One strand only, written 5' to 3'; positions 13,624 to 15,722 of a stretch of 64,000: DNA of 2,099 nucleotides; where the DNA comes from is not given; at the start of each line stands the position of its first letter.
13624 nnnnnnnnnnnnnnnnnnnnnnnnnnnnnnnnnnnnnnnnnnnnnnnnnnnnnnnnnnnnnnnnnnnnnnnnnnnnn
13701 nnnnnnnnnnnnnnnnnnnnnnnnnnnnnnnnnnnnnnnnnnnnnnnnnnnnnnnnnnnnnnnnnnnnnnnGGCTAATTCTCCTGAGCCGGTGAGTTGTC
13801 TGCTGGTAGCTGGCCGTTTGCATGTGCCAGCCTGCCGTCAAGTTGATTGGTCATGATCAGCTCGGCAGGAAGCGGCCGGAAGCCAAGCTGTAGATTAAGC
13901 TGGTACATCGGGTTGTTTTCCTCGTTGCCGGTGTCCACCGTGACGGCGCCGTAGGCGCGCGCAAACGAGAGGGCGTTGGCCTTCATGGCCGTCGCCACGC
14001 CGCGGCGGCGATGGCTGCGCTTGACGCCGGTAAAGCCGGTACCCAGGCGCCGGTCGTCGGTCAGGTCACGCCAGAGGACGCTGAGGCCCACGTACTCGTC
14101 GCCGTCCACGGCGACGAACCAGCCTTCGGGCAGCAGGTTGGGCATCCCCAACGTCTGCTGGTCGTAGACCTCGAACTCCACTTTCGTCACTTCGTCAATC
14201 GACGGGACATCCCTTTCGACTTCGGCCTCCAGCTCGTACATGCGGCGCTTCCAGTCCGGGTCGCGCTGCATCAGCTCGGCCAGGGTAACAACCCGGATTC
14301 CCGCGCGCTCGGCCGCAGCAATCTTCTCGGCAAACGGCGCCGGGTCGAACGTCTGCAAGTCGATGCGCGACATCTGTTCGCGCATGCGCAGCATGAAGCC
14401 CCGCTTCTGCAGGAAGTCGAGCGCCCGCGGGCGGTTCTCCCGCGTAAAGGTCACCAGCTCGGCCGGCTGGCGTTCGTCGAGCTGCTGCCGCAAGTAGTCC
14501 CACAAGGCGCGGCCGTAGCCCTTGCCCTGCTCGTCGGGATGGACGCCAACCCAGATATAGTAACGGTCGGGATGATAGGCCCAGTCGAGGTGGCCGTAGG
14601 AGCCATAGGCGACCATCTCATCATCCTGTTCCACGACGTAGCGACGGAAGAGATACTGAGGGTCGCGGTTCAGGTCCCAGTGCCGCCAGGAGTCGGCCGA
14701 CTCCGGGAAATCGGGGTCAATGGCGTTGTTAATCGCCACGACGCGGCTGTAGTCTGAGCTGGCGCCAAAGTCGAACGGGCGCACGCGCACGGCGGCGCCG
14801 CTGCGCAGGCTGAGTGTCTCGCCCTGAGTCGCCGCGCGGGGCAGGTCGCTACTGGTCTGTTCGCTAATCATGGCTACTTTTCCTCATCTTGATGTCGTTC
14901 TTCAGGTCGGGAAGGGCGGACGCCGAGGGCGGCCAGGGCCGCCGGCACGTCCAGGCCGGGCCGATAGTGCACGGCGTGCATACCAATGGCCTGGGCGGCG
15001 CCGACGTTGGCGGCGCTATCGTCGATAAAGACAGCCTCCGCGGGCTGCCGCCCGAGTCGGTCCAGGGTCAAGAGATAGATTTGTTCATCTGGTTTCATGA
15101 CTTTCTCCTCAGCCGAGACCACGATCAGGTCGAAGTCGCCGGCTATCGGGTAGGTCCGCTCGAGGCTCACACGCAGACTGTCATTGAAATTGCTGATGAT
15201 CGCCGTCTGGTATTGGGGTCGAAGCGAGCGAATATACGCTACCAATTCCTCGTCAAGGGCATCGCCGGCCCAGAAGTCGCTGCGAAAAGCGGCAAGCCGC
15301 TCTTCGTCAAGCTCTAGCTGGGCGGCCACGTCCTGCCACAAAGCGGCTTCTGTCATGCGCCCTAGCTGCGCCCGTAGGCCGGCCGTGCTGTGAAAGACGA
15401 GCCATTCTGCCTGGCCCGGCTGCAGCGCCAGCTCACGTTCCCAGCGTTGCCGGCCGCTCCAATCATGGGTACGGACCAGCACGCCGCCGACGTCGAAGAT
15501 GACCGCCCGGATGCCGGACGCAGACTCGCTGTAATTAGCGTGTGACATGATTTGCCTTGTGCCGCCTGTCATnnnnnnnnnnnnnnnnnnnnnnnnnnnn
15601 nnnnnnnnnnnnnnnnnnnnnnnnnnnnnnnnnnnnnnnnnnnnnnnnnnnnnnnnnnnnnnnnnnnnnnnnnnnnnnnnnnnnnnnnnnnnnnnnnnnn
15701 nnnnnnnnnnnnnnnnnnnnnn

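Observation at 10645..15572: Translationally coupled operon: HAD hydrolase, three paralogous double-GNAT proteins and a C45 Ntn acyltransferase/peptidase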

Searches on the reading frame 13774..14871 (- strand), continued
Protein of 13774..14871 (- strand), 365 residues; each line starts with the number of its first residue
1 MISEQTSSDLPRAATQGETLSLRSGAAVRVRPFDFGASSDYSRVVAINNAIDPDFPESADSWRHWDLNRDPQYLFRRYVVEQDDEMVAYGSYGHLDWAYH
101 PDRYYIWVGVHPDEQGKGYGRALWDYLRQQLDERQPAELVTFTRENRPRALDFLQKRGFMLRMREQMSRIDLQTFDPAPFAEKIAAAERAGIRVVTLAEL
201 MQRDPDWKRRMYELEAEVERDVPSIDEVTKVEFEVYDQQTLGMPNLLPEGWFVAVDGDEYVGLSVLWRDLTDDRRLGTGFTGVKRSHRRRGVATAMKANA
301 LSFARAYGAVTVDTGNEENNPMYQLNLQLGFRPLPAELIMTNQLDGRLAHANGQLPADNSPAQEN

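Call 71: search_protein_representatives(protein=window:13774-14871:-)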
Query: 365 residues. Proteins with E-value up to 0.001 (for the whole library): 4227; up to 1e-10: 2777; up to 1e-30: 865. The best 150 are listed.
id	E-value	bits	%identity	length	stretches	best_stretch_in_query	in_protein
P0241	4.6e-110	384.3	37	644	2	26-336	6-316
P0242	3.2e-82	292.7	47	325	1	38-340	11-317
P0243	9.2e-82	291.2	44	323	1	38-344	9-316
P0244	2.6e-81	289.7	42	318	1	40-339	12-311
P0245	5.9e-78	278.7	45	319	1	28-338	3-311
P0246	6.0e-78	278.6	47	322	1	35-336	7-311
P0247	8.4e-78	278.1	41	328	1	30-345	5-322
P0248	5.3e-77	275.5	43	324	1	30-340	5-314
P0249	7.4e-77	275.0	44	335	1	28-339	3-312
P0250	7.4e-77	275.0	44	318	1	28-338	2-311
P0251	1.7e-76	273.8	41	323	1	29-342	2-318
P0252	1.3e-75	270.9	44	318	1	37-338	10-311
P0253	1.9e-75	270.4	45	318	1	29-337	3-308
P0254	1.4e-74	267.5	44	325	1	28-336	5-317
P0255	2.2e-74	266.9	41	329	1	29-336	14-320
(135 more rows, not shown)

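Call 77: search_protein_families(library=padloc, proteins=[window:13774-14871:-], max_evalue=0.001)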
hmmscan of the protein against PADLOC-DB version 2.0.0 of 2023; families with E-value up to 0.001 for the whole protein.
window:13774-14871:- (365 aa): 0 families

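Call 89: search_dna_similar(query=window:13774-14871:-, collection=plasmids, mode=protein, max_evalue=1e-10, max_rows=12)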
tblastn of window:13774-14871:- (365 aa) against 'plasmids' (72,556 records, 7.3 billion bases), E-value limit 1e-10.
Records with a match: 4; places in all: 4; records where one place covers at least 80% of the query: 1.
Best place of each record, by identity: <60% 4.
By first word of the organism name: Deinococcus 3; Streptomyces 1.
By predicted mobility (MOB-suite, as given by PLSDB): mobilizable 2; non-mobilizable 2.
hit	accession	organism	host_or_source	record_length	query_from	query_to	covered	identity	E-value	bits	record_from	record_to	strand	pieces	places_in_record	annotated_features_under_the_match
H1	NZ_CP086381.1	Deinococcus radiophilus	Harpadon nehereus,cell culture,2 Mrad ...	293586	30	344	86%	25.7%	1e-15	86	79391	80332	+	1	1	GNAT family protein | hutI: imidazolonepropionase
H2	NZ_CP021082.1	Deinococcus ficus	Ficus religiosa L.,cell ...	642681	75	347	75%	29.3%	1e-16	89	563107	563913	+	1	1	GNAT family N-acetyltransferase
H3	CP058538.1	Deinococcus sp. D7000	seawater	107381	139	331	53%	30.4%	4e-13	78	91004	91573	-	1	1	GNAT family N-acetyltransferase | hypothetical protein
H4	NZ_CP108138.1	Streptomyces sp. NBC_00184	-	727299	170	331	44%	31.3%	5e-13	78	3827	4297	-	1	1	GNAT family N-acetyltransferase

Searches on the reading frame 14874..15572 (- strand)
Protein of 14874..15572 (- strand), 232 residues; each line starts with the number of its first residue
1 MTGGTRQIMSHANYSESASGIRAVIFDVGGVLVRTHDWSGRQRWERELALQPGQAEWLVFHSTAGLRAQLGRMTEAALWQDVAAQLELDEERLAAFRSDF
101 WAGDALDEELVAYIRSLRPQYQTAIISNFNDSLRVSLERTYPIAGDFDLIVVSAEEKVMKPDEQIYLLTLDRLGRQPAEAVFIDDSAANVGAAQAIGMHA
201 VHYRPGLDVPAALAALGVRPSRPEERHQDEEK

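Call 4: search_protein_families(library=pfam, proteins=[window:14874-15572:-], max_evalue=0.01)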
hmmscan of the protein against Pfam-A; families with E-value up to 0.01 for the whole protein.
window:14874-15572:- (232 aa): 3 families
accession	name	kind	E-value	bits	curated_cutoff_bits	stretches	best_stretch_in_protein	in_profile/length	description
PF00702.32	Hydrolase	-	5.1e-18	66.6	26.4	1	21-197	1-191/191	haloacid dehalogenase-like hydrolase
PF13419.12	HAD_2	-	2.7e-10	41.1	23.8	1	114-201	88-176/178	Haloacid dehalogenase-like hydrolase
PF13242.12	Hydrolase_like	-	7.1e-05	23.1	22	1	160-220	4-65/75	HAD-hyrolase-like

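Call 6: search_protein_families(library=ncbifam, proteins=[window:14874-15572:-], max_evalue=0.01)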
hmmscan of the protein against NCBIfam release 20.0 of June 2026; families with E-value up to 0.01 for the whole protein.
window:14874-15572:- (232 aa): 28 families (the best 25 are shown)
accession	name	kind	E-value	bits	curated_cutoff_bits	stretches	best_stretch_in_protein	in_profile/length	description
TIGR02247.1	HAD-1A3-hyp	subfamily_domain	2.4e-22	79.7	125.4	1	21-202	2-194/211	epoxide hydrolase N-terminal domain-like phosphatase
TIGR01509.1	HAD-SF-IA-v3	subfamily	1.2e-18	67.7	29.4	1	24-203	2-154/154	HAD-IA family hydrolase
TIGR02252.1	DREG-2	subfamily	3e-14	53.3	155.2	1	107-201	110-202/203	HAD hydrolase, REG-2-like, family IA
TIGR01428.1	HAD_type_II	equivalog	4.9e-11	43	125.4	1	22-201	2-188/197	haloacid dehalogenase type II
NF006991.0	PRK09456.1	equivalog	8.8e-11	41.9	295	1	105-204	84-185/199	glucose-1-phosphatase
TIGR02253.1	CTE7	subfamily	3.2e-10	40.1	169.75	1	112-203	101-194/221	TIGR02253 family HAD-type hydrolase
TIGR01993.1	Pyr-5-nucltdase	equivalog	2.5e-09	37.2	142.9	1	107-201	86-181/183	pyrimidine 5'-nucleotidase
TIGR01990.1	bPGM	equivalog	2.6e-09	37.3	189.4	1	122-201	107-184/187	beta-phosphoglucomutase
TIGR02009.1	PGMB-YQAB-SF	subfamily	3.8e-09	37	153.35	1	21-201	1-184/186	beta-phosphoglucomutase family hydrolase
TIGR01449.2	PGP_bact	equivalog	7.8e-08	32.1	180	1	110-216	90-197/213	phosphoglycolate phosphatase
NF053830.1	RUBPPhHalo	equivalog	1.3e-07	31.5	330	1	122-209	121-209/234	ribulose-1,5-bisphosphate 5-phosphatase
TIGR02254.1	YjjG_YfnB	equivalog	4.7e-07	29.5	159.9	1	107-207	99-200/223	YjjG family noncanonical pyrimidine nucleotidase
NF008087.0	PRK10826.1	equivalog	5.2e-07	29.5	191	1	141-201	129-189/222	hexitol phosphatase HxpB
NF009697.0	PRK13222.1-4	equivalog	1.2e-06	28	327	1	122-203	112-193/232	phosphoglycolate phosphatase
NF009695.0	PRK13222.1-2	equivalog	2.2e-06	27.3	225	1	120-201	110-191/226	phosphoglycolate phosphatase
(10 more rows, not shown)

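Call 62: search_solved_structures(query=window:14874-15572:-, max_evalue=0.001, show_alignments=3)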
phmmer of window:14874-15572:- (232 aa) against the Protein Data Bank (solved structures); distinct sequences matched with E-value up to 0.001: 42.
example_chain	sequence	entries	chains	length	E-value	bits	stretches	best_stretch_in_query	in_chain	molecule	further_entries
3cnh_A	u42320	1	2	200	9.2e-17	64.8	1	21-219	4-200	Hydrolase family protein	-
2i6x_A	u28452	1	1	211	3.6e-12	49.8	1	20-201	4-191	Hydrolase, haloacid dehalogenase-like family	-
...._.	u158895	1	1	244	9.3e-09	38.7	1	74-215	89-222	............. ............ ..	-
5mwa_A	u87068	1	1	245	2.2e-08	37.4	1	143-201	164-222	Bifunctional epoxide hydrolase 2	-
4dcc_A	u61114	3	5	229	6.4e-08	35.9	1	16-204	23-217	Putative haloacid dehalogenase-like hydrolase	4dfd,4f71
2b0c_A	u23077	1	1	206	7.6e-08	35.7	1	25-210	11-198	putative phosphatase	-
8pno_A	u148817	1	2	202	8.4e-08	35.5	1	69-211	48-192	Alpha-D-glucose 1-phosphate phosphatase YihX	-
8pne_A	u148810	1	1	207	8.4e-08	35.5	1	69-211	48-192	Alpha-D-glucose 1-phosphate phosphatase YihX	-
2no4_A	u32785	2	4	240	1.1e-07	35.1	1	114-203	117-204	(S)-2-haloacid dehalogenase IVA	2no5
4ygq_A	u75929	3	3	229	1.4e-07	34.8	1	121-203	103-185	Hydrolase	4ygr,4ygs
3kbb_A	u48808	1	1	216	1.7e-07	34.5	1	72-224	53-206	Phosphorylated carbohydrates phosphatase TM_1254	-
5ahx_A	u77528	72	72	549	2.7e-07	33.9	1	142-201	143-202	BIFUNCTIONAL EPOXIDE HYDROLASE 2 | SOLUBLE EPOXIDE HYDROLASE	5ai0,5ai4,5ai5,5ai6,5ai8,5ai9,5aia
1s8o_A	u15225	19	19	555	3.1e-07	33.7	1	142-201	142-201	epoxide hydrolase 2, cytoplasmic | Epoxide hydrolase 2 | Bifunctional epoxide hydrolase 2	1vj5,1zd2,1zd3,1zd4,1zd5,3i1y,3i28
3wk4_A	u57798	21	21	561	3.2e-07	33.6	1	142-201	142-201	Bifunctional epoxide hydrolase 2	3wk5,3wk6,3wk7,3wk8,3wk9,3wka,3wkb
4f72_A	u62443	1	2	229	7.6e-07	32.4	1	17-204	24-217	Putative haloacid dehalogenase-like hydrolase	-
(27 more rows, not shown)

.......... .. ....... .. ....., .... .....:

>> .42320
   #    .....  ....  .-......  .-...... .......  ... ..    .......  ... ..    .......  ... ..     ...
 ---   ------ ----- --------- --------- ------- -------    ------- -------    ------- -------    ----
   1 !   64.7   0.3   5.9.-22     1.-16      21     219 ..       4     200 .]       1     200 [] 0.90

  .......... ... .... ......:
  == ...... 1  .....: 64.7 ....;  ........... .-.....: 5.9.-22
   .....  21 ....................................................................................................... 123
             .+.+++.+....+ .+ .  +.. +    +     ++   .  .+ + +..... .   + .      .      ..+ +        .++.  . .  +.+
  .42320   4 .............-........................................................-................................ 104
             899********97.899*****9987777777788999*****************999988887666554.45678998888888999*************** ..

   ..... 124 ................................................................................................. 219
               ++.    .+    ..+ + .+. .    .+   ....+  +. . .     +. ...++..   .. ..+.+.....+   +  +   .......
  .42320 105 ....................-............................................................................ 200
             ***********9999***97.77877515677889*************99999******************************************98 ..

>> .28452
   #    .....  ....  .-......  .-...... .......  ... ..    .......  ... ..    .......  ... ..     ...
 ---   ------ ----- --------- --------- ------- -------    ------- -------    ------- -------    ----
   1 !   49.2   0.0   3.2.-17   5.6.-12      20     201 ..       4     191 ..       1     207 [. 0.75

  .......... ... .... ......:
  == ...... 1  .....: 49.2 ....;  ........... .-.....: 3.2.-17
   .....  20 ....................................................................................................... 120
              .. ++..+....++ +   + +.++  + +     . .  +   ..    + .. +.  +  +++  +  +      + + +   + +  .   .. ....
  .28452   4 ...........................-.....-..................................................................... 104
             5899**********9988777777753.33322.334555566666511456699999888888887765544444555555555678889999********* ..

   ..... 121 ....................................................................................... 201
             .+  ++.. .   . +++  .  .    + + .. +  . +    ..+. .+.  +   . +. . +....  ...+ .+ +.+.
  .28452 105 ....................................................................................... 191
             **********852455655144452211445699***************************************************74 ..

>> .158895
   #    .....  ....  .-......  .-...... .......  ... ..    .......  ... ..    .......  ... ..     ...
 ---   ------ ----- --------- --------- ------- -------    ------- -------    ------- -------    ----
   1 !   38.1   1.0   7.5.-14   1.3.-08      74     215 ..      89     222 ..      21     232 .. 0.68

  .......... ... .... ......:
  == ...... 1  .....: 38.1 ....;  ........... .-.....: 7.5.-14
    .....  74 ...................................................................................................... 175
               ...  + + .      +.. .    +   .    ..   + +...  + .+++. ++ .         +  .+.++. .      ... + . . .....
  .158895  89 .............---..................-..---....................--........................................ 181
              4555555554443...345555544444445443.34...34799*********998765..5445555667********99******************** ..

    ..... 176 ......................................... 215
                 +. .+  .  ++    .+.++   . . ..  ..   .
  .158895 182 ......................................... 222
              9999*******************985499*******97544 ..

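Call 77: search_protein_families(library=padloc, proteins=[window:14874-15572:-], max_evalue=0.001)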
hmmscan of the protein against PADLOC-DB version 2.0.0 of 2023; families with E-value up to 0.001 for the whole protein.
window:14874-15572:- (232 aa): 0 families
